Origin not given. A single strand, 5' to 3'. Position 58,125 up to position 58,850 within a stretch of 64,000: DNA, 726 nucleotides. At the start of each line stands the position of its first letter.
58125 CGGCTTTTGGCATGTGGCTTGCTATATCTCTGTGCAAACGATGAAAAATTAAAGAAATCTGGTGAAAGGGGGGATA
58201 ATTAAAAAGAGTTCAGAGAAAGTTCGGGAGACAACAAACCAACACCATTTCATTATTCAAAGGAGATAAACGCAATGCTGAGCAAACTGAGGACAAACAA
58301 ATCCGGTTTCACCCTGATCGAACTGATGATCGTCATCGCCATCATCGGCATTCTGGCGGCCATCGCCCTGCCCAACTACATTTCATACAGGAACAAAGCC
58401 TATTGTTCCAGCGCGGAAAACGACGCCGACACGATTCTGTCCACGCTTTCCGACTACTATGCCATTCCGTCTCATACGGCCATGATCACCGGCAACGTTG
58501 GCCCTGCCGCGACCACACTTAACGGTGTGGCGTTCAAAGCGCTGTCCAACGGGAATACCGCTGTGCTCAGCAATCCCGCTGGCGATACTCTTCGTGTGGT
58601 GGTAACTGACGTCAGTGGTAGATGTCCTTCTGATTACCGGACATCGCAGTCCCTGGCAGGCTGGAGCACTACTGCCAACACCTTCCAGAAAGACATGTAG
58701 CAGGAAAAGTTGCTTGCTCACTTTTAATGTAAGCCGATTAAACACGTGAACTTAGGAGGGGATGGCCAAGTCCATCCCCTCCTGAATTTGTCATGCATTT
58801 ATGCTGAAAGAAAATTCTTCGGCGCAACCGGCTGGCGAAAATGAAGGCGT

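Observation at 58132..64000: pilA followed by a TMTC/PMT-like GT-C + TPR protein (two copies), a Dpm1-like GT2 and a methyltransferase in an AT-richer segment: candidate novel pilin O-glycosylation system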

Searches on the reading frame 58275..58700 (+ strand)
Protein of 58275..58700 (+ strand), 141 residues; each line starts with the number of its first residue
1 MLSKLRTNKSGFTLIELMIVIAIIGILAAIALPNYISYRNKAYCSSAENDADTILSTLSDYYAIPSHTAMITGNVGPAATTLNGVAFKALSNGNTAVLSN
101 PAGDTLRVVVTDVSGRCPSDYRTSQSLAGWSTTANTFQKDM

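Call 6: search_protein_families(library=pfam, proteins=[window:58275-58700:+], max_evalue=0.01)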
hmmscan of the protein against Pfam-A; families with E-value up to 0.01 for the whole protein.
window:58275-58700:+ (141 aa): 1 family
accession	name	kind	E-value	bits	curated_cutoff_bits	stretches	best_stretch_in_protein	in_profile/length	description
PF07963.17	N_methyl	-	2.1e-10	40.2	21.2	1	7-32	2-27/27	Prokaryotic N-terminal methylation motif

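Call 7: search_protein_families(library=ncbifam, proteins=[window:58275-58700:+], max_evalue=0.01)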
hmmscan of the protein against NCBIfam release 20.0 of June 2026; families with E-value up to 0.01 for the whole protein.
window:58275-58700:+ (141 aa): 9 families
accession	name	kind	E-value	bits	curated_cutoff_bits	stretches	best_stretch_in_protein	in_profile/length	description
NF041775.1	typeIV_PilA_Myxo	equivalog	1.7e-14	54.3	400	1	3-102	4-109/214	type IV pilin protein PilA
NF007862.0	PRK10574.1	equivalog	4.4e-11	43.1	138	1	7-43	2-38/145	prepilin peptidase-dependent pilin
TIGR01710.1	typeII_sec_gspG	equivalog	1.8e-10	41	88.85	1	10-61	1-52/134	type II secretion system major pseudopilin GspG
TIGR02532.1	IV_pilin_GFxxxE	domain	7.9e-10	38.2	16.3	1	10-32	2-24/24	prepilin-type N-terminal cleavage/methylation domain-containing protein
TIGR01708.2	typeII_sec_gspH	equivalog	2.4e-08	34.2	80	1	10-55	2-44/169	type II secretion system minor pseudopilin GspH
NF040999.1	pilin_ComGC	equivalog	7.2e-07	29.3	75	1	10-42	2-34/84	competence type IV pilus major pilin ComGC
NF007800.0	PRK10506.1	equivalog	2.2e-06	27.6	158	1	7-51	6-50/163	prepilin peptidase-dependent protein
NF041013.1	T4P_ComGE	equivalog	5.4e-05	23.2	49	1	8-40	2-34/83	competence type IV pilus minor pilin ComGE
TIGR02596.1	TIGR02596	subfamily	0.00036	20.7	70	1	12-34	1-23/196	Verru_Chthon cassette protein D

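Call 22: list_cluster_members(proteins=[P0001, window:58275-58700:+, window:60890-61711:+, window:61704-62486:+, window:56454-57887:+])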
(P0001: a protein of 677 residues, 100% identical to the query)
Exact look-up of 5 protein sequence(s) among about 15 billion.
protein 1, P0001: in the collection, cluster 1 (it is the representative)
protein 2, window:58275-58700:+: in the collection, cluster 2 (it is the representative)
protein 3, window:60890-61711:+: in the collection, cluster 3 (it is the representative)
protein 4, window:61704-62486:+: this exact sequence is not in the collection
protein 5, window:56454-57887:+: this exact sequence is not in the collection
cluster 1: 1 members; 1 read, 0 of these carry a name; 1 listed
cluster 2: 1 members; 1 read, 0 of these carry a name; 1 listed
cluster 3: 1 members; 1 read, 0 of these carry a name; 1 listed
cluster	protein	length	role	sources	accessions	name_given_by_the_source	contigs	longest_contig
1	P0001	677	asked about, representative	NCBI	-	-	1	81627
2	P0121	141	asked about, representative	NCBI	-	-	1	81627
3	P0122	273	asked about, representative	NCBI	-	-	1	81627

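Call 60: find_homologous_proteins(query=window:58275-58700:+, max_evalue=0.00001)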
Query window:58275-58700:+ (141 aa): 5637 proteins with E <= 0.00001 among 8000 candidates; the best 120 are listed.
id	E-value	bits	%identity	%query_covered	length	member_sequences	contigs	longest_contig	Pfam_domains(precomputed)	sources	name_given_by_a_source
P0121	2.1e-84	298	100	100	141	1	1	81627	PF07963.18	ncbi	-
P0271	7.8e-62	225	78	100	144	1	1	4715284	PF07963.18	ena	-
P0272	1.2e-61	224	77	97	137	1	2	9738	PF07963.18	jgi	jgi:prepilin-type N-terminal cleavage/methylation domain-containing protein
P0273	1.2e-59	218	76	100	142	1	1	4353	PF07963.18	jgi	-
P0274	1.1e-56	208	73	100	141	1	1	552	PF07963.18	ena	-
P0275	1.0e-55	205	73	100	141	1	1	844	PF07963.18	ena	-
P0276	2.2e-55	204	73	99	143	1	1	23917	PF07963.18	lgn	-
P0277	1.2e-54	202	71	100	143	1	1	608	PF07963.18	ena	-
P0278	3.4e-53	197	69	99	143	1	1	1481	PF07963.18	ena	-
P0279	1.2e-52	195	67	100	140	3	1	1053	PF07963.18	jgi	-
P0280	5.8e-52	193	69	99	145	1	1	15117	PF07963.18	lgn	-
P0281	1.6e-51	192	64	99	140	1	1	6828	PF07963.18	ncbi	-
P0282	3.8e-51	191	65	100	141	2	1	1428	PF07963.18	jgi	jgi:prepilin-type N-terminal cleavage/methylation domain-containing protein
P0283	6.1e-51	190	70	98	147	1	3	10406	PF07963.18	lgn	-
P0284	1.9e-50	188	66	98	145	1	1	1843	PF07963.18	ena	-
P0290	3.1e-49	184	64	99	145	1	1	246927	PF07963.18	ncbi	-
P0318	1.8e-45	172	61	98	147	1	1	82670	PF07963.18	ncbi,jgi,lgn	ncbi:MAG: type IV pilus assembly protein PilA [Desulforhopalus sp.]|jgi:type IV pilus assembly prote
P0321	1.3e-44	169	63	99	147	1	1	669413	PF07963.18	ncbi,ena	-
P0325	1.7e-43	166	57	98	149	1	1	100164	PF07963.18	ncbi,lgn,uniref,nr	ncbi:prepilin-type N-terminal cleavage/methylation domain-containing protein [Desulfobulbus sp.]|uni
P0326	1.5e-42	163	57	99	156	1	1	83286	PF07963.18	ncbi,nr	ncbi:fimbrial protein precursor [bacterium BMS3Bbin14]|nr:fimbrial protein precursor [bacterium BMS3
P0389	4.9e-35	138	52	99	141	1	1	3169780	PF07963.18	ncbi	ncbi:MAG: prepilin-type N-terminal cleavage/methylation domain-containing protein [Candidatus Electr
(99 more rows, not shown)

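Call 61: find_encoding_contigs(protein=P0290, flank=9000, max_places=1)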
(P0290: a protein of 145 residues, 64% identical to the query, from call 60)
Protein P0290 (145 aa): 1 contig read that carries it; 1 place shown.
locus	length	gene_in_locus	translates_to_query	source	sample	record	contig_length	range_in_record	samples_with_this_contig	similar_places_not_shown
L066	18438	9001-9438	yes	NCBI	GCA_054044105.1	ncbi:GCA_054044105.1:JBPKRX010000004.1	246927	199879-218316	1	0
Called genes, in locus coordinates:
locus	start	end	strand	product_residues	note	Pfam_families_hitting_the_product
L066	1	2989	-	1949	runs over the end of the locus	PF03160:Calx-beta, PF25275:Golvesin_C, PF05567:T4P_PilY1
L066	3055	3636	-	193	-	-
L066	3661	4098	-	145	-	PF07963:N_methyl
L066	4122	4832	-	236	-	PF07963:N_methyl, PF27121:PpdB (weak)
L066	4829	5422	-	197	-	PF07963:N_methyl (weak)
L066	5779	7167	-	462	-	PF00072:Response_reg, PF00158:Sigma54_activat, PF14532:Sigma54_activ_2, PF25601:AAA_lid_14, PF02954:HTH_8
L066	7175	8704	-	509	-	PF00512:HisKA, PF02518:HATPase_c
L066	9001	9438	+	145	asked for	PF07963:N_methyl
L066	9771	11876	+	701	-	PF13432:TPR_16 (faint), PF07719:TPR_2 (faint), PF13371:TPR_9 (faint), PF13424:TPR_12 (weak), PF13428:TPR_14 (faint), PF14559:TPR_19 (weak)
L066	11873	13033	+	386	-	PF07884:VKOR, PF13462:Thioredoxin_4, PF01323:DSBA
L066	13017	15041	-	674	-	PF13176:TPR_7 (faint), PF13424:TPR_12 (weak), PF00515:TPR_1, PF07719:TPR_2 (weak), PF13424:TPR_12, PF13432:TPR_16 (weak), PF14559:TPR_19, PF14559:TPR_19 (weak), +7 more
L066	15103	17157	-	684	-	PF00515:TPR_1 (faint), PF13181:TPR_8 (faint), PF13431:TPR_17 (faint), PF13424:TPR_12 (faint), PF07719:TPR_2 (weak), PF13176:TPR_7 (faint), PF23914:TPR_CcmH_CycH (weak), PF14559:TPR_19 (weak), +2 more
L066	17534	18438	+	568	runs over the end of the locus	PF13231:PMT_2, PF02366:PMT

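Call 62: find_encoding_contigs(protein=P0321, flank=9000, max_places=1)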
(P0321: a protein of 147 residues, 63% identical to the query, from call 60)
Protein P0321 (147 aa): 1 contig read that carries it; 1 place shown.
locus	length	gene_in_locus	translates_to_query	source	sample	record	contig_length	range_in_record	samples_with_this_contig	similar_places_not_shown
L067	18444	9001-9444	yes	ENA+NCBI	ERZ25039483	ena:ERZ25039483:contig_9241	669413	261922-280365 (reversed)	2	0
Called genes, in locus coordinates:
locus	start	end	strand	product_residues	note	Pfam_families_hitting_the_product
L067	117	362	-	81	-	-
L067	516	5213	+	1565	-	PF05567:T4P_PilY1 (faint)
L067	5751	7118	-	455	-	PF00072:Response_reg, PF00158:Sigma54_activat, PF14532:Sigma54_activ_2, PF07728:AAA_5 (weak), PF25601:AAA_lid_14, PF02954:HTH_8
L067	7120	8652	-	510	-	PF00512:HisKA, PF02518:HATPase_c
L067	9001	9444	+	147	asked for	PF07963:N_methyl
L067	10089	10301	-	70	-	-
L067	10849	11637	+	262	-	PF00515:TPR_1 (faint), PF07719:TPR_2 (faint), PF12895:ANAPC3 (faint), PF13414:TPR_11 (faint), PF13428:TPR_14 (faint), PF13431:TPR_17 (weak), PF13424:TPR_12, PF14559:TPR_19 (weak), +5 more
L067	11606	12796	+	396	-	PF07884:VKOR, PF13462:Thioredoxin_4, PF01323:DSBA (weak)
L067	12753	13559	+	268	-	-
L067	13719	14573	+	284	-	-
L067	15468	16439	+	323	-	PF01041:DegT_DnrJ_EryC1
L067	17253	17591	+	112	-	PF08241:Methyltransf_11 (weak)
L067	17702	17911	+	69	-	-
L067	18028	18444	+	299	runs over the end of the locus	PF01943:Polysacc_synt, PF13440:Polysacc_synt_3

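Call 63: find_encoding_contigs(protein=P0325, flank=9000, max_places=1)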
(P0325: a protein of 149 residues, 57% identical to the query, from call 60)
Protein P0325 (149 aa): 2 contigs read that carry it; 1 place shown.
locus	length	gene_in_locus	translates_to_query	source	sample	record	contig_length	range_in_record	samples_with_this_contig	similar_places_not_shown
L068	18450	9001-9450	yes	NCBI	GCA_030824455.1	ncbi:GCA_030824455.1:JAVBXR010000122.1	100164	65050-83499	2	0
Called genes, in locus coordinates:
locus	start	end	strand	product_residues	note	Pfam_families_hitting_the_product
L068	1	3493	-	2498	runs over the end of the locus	PF03160:Calx-beta, PF11617:Cu-binding_MopE, PF05567:T4P_PilY1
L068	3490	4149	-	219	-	PF14341:PilX_N (weak)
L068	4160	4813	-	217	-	PF07963:N_methyl (weak), PF27121:PpdB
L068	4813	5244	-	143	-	PF07963:N_methyl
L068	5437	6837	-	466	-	PF00072:Response_reg, PF00158:Sigma54_activat, PF14532:Sigma54_activ_2, PF25601:AAA_lid_14, PF02954:HTH_8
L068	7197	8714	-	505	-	PF00512:HisKA, PF02518:HATPase_c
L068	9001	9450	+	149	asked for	PF07963:N_methyl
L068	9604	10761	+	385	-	PF07884:VKOR, PF13462:Thioredoxin_4, PF01323:DSBA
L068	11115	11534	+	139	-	PF18765:Polbeta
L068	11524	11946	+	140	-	PF01934:HepT-like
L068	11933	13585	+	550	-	PF02366:PMT, PF13231:PMT_2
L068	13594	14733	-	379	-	PF13439:Glyco_transf_4, PF13579:Glyco_trans_4_4, PF20706:GT4-conflict, PF00534:Glycos_transf_1, PF13692:Glyco_trans_1_4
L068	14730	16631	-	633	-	PF13522:GATase_6, PF13537:GATase_7, PF00733:Asn_synthase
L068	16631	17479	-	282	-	PF06325:PrmA (weak), PF13489:Methyltransf_23, PF13847:Methyltransf_31, PF08241:Methyltransf_11, PF08242:Methyltransf_12, PF13649:Methyltransf_25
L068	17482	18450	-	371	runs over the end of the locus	PF13439:Glyco_transf_4, PF13579:Glyco_trans_4_4, PF00534:Glycos_transf_1, PF13692:Glyco_trans_1_4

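Call 70: find_encoding_contigs(protein=P0389, flank=10000, max_places=1)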
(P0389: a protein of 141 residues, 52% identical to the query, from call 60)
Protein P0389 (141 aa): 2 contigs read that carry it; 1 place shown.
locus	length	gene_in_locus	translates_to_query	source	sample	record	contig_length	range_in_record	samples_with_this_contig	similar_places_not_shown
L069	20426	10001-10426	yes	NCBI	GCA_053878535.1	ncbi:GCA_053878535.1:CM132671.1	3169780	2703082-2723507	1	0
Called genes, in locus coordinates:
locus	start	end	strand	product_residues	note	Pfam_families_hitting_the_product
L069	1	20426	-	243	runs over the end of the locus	PF03400:DDE_Tnp_IS1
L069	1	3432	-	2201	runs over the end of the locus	PF28373:PilY1_homolog_dom (faint)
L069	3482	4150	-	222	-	PF14341:PilX_N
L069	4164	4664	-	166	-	PF07963:N_methyl (weak)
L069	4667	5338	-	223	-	PF07963:N_methyl, PF27121:PpdB (weak)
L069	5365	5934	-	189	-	PF12019:GspH (weak)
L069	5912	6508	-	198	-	PF07963:N_methyl (weak)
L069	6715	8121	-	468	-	PF00072:Response_reg, PF00158:Sigma54_activat, PF14532:Sigma54_activ_2, PF25601:AAA_lid_14, PF02954:HTH_8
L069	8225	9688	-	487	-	PF00512:HisKA, PF02518:HATPase_c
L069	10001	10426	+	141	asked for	PF07963:N_methyl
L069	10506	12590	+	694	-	PF13424:TPR_12 (faint), PF13431:TPR_17 (faint)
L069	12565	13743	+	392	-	PF19845:DUF6320 (weak), PF07884:VKOR, PF13462:Thioredoxin_4, PF01323:DSBA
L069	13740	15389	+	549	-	PF13231:PMT_2, PF02366:PMT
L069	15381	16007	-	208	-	PF02660:G3P_acyltransf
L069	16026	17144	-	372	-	PF01118:Semialdhyde_dh, PF02774:Semialdhyde_dhC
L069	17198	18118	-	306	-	PF13793:Pribosyltran_N, PF00156:Pribosyltran, PF14572:Pribosyl_synth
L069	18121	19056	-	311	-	PF01544:CorA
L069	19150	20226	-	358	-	PF00180:Iso_dh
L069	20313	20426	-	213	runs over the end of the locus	PF02527:GidB, PF05175:MTS (weak), PF13847:Methyltransf_31 (weak), PF13649:Methyltransf_25 (faint)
